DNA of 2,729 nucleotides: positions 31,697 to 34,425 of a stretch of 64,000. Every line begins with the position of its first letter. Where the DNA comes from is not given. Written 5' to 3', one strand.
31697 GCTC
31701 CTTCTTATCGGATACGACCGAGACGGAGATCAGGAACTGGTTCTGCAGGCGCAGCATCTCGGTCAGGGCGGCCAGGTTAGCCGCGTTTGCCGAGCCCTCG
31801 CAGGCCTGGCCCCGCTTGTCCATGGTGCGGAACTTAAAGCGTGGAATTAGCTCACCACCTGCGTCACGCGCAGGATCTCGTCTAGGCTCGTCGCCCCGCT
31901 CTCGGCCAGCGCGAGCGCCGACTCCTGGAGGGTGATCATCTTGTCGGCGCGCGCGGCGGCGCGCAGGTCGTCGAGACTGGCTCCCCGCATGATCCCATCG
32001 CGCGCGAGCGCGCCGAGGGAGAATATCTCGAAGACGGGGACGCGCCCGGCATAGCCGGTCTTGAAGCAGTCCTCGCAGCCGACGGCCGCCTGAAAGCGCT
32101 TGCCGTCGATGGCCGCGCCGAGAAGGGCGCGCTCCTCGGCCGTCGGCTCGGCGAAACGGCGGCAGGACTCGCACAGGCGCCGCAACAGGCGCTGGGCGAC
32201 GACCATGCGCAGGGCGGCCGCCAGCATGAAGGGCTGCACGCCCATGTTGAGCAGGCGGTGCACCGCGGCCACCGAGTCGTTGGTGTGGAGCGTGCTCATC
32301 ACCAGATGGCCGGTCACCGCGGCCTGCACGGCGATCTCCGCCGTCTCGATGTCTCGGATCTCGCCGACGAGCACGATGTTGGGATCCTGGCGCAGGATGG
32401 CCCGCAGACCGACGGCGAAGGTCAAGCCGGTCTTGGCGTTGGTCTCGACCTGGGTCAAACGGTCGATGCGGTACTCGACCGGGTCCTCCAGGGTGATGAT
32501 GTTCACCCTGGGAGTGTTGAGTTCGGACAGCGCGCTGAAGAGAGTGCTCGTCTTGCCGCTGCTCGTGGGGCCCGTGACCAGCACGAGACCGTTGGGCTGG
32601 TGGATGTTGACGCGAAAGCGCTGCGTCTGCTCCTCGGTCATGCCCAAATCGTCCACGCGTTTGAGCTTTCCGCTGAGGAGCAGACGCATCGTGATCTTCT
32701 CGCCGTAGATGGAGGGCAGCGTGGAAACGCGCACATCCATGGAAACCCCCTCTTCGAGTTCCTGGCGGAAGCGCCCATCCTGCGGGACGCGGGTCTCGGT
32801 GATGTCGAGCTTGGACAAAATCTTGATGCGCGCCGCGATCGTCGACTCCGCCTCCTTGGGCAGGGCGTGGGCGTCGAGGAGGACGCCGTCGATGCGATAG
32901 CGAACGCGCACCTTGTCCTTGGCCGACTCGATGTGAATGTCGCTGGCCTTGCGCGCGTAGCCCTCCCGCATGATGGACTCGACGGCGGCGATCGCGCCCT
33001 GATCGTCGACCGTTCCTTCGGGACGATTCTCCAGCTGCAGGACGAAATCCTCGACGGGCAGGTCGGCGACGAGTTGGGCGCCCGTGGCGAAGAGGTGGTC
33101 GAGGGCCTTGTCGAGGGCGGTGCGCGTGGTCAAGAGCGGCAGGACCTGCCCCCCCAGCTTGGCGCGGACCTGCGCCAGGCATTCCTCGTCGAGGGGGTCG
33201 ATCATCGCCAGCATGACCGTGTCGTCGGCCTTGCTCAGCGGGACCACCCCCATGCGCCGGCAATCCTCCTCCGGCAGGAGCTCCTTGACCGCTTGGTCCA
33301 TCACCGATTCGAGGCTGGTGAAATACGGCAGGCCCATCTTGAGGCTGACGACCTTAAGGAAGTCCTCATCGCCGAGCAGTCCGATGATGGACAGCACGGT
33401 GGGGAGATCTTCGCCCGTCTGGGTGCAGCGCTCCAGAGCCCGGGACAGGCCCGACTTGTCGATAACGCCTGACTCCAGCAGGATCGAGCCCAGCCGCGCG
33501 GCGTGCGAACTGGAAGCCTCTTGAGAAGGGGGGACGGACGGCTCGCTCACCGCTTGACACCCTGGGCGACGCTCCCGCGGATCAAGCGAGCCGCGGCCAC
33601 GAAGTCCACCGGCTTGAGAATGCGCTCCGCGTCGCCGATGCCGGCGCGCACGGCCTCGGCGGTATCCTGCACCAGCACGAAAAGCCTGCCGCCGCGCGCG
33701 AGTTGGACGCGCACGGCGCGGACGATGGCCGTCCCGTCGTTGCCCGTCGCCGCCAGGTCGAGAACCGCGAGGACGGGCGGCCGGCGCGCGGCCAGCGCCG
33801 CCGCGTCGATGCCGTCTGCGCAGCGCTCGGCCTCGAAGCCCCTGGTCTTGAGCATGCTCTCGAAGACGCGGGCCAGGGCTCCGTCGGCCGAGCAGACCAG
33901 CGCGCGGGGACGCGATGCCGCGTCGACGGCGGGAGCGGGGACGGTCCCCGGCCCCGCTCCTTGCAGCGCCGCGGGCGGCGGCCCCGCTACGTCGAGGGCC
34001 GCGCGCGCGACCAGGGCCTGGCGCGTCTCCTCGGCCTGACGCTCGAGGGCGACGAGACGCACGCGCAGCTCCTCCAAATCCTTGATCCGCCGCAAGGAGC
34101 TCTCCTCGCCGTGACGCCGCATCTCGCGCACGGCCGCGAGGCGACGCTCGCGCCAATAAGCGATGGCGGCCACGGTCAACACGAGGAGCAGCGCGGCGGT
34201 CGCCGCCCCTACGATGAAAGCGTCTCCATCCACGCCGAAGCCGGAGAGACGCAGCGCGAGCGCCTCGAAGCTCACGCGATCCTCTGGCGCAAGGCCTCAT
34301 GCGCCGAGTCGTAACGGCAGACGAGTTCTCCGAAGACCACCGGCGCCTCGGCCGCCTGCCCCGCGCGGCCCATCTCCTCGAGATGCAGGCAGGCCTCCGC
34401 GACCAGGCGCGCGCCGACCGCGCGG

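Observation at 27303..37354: Type IV filament operon with a complete phosphorelay embedded between the pilin and the motor, lacking secretin, alignment complex, peptidase and retraction ATPase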

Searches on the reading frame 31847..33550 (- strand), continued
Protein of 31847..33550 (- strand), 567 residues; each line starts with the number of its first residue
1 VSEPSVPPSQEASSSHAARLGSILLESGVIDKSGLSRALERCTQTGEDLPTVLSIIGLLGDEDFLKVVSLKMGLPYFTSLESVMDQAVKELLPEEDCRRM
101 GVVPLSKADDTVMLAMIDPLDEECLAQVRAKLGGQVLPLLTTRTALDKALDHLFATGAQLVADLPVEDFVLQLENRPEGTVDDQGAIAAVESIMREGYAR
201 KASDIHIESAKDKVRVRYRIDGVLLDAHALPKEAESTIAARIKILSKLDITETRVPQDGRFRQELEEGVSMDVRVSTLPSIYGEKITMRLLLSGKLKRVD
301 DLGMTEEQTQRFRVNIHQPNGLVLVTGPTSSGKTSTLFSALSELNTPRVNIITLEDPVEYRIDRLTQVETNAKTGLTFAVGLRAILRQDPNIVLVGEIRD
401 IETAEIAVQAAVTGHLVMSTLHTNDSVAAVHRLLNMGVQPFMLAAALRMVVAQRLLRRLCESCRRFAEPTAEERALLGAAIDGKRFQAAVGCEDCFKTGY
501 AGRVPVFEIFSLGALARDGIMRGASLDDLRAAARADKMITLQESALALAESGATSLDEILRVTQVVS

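Call 107: search_protein_families(library=pfam, proteins=[L106:6865-8463:+, L106:8492-9907:+, L106:10638-12920:+, L106:9923-10516:-, L106:443-865:+, L106:1322-1747:+, L106:11445-12620:-], max_evalue=0.01)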
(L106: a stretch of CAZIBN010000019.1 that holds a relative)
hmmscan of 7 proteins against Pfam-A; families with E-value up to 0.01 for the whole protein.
L106:6865-8463:+ (532 aa): 4 families
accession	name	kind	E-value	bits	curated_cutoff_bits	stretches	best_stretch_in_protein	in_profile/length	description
PF11104.14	PilM_2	-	5e-32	111.6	27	1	19-364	2-338/340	Type IV pilus assembly protein PilM;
PF14450.12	FtsA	-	9.6e-14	52.3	31.8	1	201-336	5-113/127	Cell division protein FtsA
PF06723.19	MreB_Mbl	-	0.00013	21.3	27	0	251-339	223-311/327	MreB/Mbl protein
PF00814.31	TsaD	-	0.0015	18.8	24.8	1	170-336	83-251/264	tRNA N6-adenosine threonylcarbamoyltransferase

L106:8492-9907:+ (471 aa): 4 families
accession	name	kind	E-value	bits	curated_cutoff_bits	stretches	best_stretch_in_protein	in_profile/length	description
PF00263.26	Secretin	-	7.9e-46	156.2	27.5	1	310-466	2-167/169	Bacterial type II and III secretion system protein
PF03958.22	Secretin_N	-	8.6e-13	48.7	28.2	1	161-226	1-69/69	Bacterial type II/III secretion system short domain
PF21305.2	type_II_gspD_N0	-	4.7e-06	26.8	27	1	85-149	1-69/71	GspD-like, N0 domain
PF07660.19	STN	-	5.3e-05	23.4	28.4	1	106-153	2-50/52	Secretin and TonB N terminus short domain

L106:10638-12920:+ (760 aa): 1 family
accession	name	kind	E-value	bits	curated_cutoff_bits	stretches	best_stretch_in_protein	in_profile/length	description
PF09586.16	YfhO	-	9.7e-12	44.5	28.5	1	675-743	765-834/835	Bacterial membrane protein YfhO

L106:9923-10516:- (197 aa): 0 families

L106:443-865:+ (140 aa): 0 families

L106:1322-1747:+ (141 aa): 1 family
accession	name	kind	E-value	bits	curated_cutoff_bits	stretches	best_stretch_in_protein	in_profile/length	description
PF00072.30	Response_reg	-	8.8e-23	81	30.2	1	22-132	1-110/111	Response regulator receiver domain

L106:11445-12620:- (391 aa): 0 families

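Call 109: find_related_loci(query=A7, collection=genome_contigs, flank=10000)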
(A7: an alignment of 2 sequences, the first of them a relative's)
Query A7 (471 aa) in genome_contigs; peptide patterns used: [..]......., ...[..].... (x = any residue, [..] = any of these).
113 stretches matched a pattern; 7 encode a relative of the query (tblastn E <= 1e-3); 7 distinct loci.
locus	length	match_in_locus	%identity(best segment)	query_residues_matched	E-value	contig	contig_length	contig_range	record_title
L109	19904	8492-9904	100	1-471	0e+0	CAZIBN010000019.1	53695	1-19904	MAG TPA_asm: uncultured Elusimicrobia sp. isolate binchicken_co186_163 genome assembly, contig: NODE_554_length_53695_co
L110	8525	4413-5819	87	1-469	0e+0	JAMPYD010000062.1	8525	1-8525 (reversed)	MAG: Elusimicrobiota bacterium isolate R2F_R2FSRR_metabat.61 R2F_C4897, whole genome shotgun sequence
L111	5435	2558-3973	86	1-471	0e+0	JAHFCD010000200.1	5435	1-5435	MAG: Elusimicrobia bacterium isolate nzgw213 NODE_20650_length_5436_cov_2.996990, whole genome shotgun sequence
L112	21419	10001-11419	87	1-471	0e+0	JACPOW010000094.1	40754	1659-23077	MAG: Elusimicrobia bacterium isolate NC_groundwater_611_Pr5_B-0.1um_68_12 alan_book_18_scaffold_277821, whole genome sho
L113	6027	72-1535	77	1-471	0e+0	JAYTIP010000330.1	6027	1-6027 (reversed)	MAG: Elusimicrobiota bacterium isolate GFS_2774 GFS_2774_329, whole genome shotgun sequence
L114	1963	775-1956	78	1-393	0e+0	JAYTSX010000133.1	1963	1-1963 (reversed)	MAG: Elusimicrobiota bacterium isolate GFS_5282 GFS_5282_132, whole genome shotgun sequence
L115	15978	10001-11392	81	1-465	0e+0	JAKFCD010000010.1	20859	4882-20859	MAG: Elusimicrobiota bacterium isolate LC012 contig-124_3186, whole genome shotgun sequence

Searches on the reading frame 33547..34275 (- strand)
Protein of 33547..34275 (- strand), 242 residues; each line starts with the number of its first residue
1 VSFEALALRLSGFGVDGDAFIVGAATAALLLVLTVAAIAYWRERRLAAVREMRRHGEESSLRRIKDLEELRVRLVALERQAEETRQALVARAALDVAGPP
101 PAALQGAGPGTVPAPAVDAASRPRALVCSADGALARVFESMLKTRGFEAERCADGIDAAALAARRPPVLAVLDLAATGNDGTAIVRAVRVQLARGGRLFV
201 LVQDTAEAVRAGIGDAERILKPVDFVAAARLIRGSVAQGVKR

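Call 6: search_protein_families(library=pfam, proteins=[window:33547-34275:-], max_evalue=0.01)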
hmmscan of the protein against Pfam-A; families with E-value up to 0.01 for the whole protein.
window:33547-34275:- (242 aa): 1 family
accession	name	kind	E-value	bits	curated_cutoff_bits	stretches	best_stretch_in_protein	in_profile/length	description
PF00072.30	Response_reg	-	0.0032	18.1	30.2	1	131-209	7-85/111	Response regulator receiver domain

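Call 17: search_protein_families(library=ncbifam, proteins=[window:33547-34275:-], max_evalue=0.01)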
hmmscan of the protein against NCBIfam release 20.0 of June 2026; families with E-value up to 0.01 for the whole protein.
window:33547-34275:- (242 aa): 11 families
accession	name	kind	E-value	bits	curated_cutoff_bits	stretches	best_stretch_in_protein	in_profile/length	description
NF040689.1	MtrAB_MtrA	equivalog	2.2e-07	30.5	300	1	126-207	2-83/219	MtrAB system response regulator MtrA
NF045914.1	RespRegNblR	equivalog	7.4e-05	22.4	300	1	119-222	3-108/228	response regulator transcription factor NblR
NF012023.0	PRK15479.1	equivalog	0.00016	21.3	337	1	126-207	4-82/224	transcriptional regulator TctD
NF007005.1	PRK09468.1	equivalog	0.00018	21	331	1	124-191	5-72/237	osmolarity response regulator transcription factor OmpR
NF033791.1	ActR_PrrA_rreg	equivalog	0.00022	21.2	250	1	126-223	5-104/173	ActR/PrrA/RegA family redox response regulator transcription factor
NF045944.1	ResRegRpaBCyano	equivalog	0.00039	19.9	330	1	126-191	1-66/229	response regulator transcription factor RpaB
TIGR01387.1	cztR_silR_copR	subfamily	0.00046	19.9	279.2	1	138-233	14-111/218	heavy metal response regulator transcription factor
NF040534.1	resp_reg_YycF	equivalog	0.00082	18.7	340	1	126-191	4-69/231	response regulator YycF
NF041733.1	resp_reg_CseB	equivalog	0.00094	18.6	350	1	126-227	4-106/228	two-component system response regulator CseB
TIGR02154.1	PhoB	equivalog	0.0026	17.1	296.2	1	124-191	4-71/226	phosphate regulon transcriptional regulator PhoB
NF051850.1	RespRegRprY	equivalog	0.0036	16.7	370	1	124-212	6-94/234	response regulator transcription factor RprY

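Call 42: find_homologous_proteins(query=window:33547-34275:-, max_evalue=0.001)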
Query window:33547-34275:- (242 aa): 11 proteins with E <= 0.001 among 8000 candidates.
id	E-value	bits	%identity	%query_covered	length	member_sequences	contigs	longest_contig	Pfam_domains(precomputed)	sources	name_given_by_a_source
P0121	2.5e-139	480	100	100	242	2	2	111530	-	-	-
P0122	2.5e-116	405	88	100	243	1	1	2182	-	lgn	-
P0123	9.8e-83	295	65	100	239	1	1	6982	-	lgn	-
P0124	5.6e-67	244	57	96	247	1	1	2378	-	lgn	-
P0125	1.5e-65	239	55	96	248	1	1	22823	-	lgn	-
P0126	1.6e-65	239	58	94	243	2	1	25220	-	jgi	jgi:CheY-like chemotaxis protein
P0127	2.1e-65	239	57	96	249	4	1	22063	-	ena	-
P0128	4.1e-64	234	58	94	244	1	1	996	-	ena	-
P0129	2.8e-63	232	56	94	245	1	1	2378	-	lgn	-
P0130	3.5e-61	225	61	82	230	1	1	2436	-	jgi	jgi:CheY-like chemotaxis protein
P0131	5.5e-44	169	47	98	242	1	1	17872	-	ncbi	-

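Call 84: predict_structure(alignment_id=A5)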
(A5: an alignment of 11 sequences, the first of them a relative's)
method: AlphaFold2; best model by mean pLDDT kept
length: 242 residues; sequences in the alignment: 11
mean_pLDDT: 75.9   pTM: 0.47
mean pLDDT of the five models: 75.9, 74.6, 70.4, 70.1, 66.6
residues with pLDDT >= 90: 40; 70-90: 133; 50-70: 38; < 50: 31
segments of 3 or more residues with pLDDT < 50: 98-119, 236-242
pLDDT, mean of each block of 10 residues (from residue 1): 60 56 76 88 80 69 79 87 79 57 38 43 88 90 89 84 87 89 89 88 90 87 82 54 34
secondary structure, 60 per line:
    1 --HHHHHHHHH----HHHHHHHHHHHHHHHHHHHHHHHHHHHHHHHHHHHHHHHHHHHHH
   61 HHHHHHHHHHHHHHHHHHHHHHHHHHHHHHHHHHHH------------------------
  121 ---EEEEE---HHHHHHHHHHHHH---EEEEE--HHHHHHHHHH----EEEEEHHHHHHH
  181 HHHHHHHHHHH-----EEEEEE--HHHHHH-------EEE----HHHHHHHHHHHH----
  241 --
elements in order: H3-11 H16-96 E124-128 H132-144 E148-152 H155-164 E169-173 H174-191 E197-202 H205-210 E218-220 H225-236
